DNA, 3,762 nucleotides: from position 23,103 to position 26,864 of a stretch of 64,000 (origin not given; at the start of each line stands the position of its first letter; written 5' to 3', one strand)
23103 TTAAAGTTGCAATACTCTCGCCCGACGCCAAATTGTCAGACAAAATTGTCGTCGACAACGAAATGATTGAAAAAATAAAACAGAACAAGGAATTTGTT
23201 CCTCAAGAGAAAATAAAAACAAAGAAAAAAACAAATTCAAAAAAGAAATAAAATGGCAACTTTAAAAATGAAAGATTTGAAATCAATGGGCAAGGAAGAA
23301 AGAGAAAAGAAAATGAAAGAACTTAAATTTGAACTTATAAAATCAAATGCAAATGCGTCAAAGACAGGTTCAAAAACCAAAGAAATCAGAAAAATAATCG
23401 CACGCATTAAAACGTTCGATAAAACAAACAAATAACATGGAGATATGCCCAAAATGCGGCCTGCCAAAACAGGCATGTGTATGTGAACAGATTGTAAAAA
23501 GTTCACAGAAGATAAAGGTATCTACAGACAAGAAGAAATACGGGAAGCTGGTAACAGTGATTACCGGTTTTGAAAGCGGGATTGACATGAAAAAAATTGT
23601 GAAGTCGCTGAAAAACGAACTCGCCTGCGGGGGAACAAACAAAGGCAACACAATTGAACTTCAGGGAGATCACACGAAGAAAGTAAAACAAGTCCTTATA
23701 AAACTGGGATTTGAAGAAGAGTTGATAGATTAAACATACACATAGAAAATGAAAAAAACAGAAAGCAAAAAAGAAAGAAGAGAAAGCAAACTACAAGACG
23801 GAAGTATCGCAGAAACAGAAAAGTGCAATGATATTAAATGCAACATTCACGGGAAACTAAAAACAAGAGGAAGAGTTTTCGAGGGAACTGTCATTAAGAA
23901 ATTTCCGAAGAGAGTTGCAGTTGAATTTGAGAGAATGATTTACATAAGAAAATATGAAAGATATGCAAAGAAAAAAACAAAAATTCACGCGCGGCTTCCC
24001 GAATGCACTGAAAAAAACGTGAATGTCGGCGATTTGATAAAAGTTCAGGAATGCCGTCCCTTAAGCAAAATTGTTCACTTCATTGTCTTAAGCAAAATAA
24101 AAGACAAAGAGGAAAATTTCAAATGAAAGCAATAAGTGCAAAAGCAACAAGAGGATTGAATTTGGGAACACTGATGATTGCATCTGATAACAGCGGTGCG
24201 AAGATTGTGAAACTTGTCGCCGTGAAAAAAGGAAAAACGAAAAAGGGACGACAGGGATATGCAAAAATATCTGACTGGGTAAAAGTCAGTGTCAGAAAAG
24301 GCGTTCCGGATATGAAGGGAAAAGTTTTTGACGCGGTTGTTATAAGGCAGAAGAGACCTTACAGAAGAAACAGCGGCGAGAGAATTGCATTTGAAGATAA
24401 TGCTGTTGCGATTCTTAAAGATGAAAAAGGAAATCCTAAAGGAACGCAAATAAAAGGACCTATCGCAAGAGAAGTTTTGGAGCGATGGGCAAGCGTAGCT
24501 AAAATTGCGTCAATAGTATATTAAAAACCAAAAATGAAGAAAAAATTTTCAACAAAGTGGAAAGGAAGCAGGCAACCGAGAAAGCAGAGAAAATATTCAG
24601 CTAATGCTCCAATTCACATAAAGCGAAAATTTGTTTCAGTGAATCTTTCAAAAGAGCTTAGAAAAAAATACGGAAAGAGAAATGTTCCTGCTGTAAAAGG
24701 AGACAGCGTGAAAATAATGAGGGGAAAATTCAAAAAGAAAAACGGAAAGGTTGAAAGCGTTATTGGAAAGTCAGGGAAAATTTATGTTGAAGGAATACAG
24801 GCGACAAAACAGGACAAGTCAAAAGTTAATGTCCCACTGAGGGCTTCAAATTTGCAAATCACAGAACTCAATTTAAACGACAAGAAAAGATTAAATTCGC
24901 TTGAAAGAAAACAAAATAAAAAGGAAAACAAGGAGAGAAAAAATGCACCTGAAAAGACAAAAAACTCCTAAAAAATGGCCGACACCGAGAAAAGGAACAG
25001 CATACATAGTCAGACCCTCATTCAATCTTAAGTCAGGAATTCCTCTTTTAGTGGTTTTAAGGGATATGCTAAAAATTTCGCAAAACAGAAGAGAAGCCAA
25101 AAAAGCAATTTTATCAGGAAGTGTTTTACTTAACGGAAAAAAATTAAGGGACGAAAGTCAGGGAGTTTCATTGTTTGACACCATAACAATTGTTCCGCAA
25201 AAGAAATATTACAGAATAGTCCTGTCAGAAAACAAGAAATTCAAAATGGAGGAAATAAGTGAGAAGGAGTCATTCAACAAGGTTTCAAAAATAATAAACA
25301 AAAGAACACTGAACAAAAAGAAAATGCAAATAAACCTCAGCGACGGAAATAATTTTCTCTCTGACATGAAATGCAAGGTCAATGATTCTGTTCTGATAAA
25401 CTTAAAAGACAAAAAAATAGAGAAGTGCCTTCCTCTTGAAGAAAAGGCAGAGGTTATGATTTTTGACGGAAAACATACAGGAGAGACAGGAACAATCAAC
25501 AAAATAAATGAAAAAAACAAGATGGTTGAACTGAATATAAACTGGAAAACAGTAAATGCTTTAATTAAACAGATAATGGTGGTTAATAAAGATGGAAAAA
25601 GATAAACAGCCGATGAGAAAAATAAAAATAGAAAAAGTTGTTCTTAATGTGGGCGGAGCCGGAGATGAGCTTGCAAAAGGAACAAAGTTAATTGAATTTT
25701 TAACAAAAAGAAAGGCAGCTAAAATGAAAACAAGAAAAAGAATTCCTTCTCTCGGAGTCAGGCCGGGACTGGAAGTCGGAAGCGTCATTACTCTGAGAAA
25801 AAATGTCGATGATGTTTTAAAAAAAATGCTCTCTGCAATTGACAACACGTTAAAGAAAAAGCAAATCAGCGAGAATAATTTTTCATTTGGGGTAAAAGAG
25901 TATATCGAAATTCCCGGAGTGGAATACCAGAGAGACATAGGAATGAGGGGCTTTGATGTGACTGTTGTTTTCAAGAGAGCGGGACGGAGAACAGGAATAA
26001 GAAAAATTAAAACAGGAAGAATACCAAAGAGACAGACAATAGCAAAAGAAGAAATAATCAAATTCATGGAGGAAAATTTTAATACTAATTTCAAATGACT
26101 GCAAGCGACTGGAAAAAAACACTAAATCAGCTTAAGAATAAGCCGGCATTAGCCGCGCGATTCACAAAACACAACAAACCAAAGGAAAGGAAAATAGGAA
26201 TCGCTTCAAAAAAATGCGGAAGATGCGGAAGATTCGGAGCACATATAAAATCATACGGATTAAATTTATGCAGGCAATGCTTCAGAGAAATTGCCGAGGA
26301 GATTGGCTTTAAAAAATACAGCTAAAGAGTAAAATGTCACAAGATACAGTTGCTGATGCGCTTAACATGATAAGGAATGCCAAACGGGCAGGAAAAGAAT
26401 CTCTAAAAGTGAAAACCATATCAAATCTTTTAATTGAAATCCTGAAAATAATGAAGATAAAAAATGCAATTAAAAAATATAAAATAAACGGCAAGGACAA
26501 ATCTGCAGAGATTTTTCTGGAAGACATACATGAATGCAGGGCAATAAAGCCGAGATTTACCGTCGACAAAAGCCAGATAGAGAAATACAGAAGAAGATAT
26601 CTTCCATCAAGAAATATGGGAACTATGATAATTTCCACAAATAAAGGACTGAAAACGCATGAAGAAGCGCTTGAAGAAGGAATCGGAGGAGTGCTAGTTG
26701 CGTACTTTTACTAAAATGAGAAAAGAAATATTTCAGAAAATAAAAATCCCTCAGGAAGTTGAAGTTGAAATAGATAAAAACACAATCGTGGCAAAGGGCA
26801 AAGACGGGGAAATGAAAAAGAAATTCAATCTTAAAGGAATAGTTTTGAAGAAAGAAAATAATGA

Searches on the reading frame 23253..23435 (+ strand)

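Call 83: search_protein_families(library=pfam, proteins=[window:23253-23435:+], max_evalue=0.001)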
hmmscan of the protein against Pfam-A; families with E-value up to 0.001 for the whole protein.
window:23253-23435:+ (60 aa): 1 family
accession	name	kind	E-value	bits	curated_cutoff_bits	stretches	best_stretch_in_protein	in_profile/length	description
PF00831.28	Ribosomal_L29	-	2.7e-05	24.5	24.5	1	7-54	1-52/57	Ribosomal L29 protein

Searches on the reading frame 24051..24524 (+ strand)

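Call 83: search_protein_families(library=pfam, proteins=[window:24051-24524:+], max_evalue=0.001)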
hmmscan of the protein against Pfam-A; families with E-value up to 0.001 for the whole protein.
window:24051-24524:+ (157 aa): 1 family
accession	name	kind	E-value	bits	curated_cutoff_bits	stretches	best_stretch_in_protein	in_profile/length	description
PF00238.24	Ribosomal_L14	-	9.1e-33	113.2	23.6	1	38-156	4-121/122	Ribosomal protein L14p/L23e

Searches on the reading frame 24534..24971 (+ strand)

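Call 83: search_protein_families(library=pfam, proteins=[window:24534-24971:+], max_evalue=0.001)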
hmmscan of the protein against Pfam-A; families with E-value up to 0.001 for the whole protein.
window:24534-24971:+ (145 aa): 2 families
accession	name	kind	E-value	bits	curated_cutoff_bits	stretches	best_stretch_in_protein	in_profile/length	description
PF16906.11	Ribosomal_L26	-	1.2e-24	87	28.8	1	12-126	1-82/82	Ribosomal proteins L26 eukaryotic, L24P archaeal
PF00467.35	KOW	-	1.5e-05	25.1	22.3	1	55-86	1-32/32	KOW motif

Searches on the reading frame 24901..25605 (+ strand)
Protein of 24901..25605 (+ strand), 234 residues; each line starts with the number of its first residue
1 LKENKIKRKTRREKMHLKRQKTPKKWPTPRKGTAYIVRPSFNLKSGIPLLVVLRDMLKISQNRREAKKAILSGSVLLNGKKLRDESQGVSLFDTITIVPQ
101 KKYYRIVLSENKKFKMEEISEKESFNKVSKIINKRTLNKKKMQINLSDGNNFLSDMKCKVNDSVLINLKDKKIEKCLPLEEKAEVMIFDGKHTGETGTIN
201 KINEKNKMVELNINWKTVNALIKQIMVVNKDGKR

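Call 83: search_protein_families(library=pfam, proteins=[window:24901-25605:+], max_evalue=0.001)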
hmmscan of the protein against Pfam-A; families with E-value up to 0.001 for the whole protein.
window:24901-25605:+ (234 aa): 5 families
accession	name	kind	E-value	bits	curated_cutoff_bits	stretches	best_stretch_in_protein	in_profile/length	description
PF00900.26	Ribosomal_S4e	-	3.5e-20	72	25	1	101-173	2-75/75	Ribosomal family S4e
PF25088.1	GPKOW_C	-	2.1e-07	31.5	65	1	129-210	7-85/107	GPKOW C-terminal domain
PF01479.30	S4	-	2.9e-06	27.4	22.8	1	49-95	3-48/48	S4 domain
PF08071.17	RS4NT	-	5.9e-06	26.6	27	1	14-40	4-30/37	RS4NT (NUC023) domain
PF22421.1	SYY_C-terminal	-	0.00018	21.8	27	1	39-90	10-61/83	Tyrosine--tRNA ligase SYY-like C-terminal domain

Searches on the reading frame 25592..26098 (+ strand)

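Call 83: search_protein_families(library=pfam, proteins=[window:25592-26098:+], max_evalue=0.001)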
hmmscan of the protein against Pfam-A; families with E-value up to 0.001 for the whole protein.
window:25592-26098:+ (168 aa): 2 families
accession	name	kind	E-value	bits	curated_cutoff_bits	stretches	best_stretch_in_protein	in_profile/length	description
PF00673.26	Ribosomal_L5_C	-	4.6e-10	39.9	27.8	1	62-146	2-82/94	ribosomal L5P family C-terminus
PF00281.24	Ribosomal_L5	-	4.4e-07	30.5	34.9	1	7-57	2-57/57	Ribosomal protein L5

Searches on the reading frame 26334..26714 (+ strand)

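Call 83: search_protein_families(library=pfam, proteins=[window:26334-26714:+], max_evalue=0.001)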
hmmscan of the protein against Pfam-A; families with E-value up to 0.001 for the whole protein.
window:26334-26714:+ (126 aa): 1 family
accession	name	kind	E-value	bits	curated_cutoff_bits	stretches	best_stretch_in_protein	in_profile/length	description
PF00410.24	Ribosomal_S8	-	1.4e-21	77.2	24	1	4-126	1-126/126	Ribosomal protein S8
